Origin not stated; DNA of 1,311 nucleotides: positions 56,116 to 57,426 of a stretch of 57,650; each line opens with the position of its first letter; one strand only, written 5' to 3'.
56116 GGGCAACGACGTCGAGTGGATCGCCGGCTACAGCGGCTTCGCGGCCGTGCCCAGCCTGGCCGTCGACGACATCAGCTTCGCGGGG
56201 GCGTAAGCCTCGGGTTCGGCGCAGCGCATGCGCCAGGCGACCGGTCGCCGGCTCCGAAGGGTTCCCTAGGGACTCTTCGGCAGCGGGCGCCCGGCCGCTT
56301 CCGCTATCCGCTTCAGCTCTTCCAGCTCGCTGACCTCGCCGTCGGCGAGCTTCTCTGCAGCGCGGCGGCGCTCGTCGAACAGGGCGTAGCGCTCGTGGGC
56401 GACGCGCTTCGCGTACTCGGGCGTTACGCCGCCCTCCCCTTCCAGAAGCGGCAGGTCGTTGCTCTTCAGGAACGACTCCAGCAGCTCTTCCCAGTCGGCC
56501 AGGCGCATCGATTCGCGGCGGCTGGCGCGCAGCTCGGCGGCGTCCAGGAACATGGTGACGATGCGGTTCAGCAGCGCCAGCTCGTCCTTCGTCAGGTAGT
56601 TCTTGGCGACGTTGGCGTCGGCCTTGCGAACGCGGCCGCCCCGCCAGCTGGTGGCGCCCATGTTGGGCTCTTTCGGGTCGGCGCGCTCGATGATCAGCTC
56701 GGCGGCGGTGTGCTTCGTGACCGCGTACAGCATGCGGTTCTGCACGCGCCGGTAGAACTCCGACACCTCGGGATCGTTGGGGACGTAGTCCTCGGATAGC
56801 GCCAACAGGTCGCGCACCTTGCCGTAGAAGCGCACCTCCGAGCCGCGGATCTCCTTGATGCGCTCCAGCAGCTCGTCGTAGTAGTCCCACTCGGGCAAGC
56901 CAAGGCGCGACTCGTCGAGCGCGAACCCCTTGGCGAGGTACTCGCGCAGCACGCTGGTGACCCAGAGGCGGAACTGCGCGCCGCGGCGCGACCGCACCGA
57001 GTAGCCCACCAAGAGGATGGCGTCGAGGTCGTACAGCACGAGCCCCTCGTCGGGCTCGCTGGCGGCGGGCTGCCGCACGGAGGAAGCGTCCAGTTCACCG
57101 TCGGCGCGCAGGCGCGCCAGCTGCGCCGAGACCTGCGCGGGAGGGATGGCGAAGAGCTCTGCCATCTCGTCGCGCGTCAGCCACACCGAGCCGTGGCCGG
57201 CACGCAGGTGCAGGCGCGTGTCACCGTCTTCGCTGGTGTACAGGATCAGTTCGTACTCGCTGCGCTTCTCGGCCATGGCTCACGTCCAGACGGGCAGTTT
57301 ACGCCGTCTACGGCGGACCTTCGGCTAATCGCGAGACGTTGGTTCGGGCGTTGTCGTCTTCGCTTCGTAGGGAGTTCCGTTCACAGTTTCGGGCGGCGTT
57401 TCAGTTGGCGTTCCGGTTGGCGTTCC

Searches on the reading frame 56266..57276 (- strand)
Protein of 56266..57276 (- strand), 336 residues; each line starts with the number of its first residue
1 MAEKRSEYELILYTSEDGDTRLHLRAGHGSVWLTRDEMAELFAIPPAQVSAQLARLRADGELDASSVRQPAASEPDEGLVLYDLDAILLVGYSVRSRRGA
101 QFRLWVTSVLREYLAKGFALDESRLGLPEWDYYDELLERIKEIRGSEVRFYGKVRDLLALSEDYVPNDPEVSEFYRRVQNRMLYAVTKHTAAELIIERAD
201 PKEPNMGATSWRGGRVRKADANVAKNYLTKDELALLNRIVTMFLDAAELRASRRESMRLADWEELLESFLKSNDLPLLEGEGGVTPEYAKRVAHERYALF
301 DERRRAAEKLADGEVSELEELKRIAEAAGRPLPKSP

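Call 12: search_protein_families(library=pfam, proteins=[window:56266-57276:-], max_evalue=0.001)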
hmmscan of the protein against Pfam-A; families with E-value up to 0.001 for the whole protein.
window:56266-57276:- (336 aa): 1 family
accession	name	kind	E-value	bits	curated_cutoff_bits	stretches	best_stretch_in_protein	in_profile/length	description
PF13310.11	Virulence_RhuM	-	3.5e-87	292.3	33.7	1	75-306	17-250/252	Virulence protein RhuM family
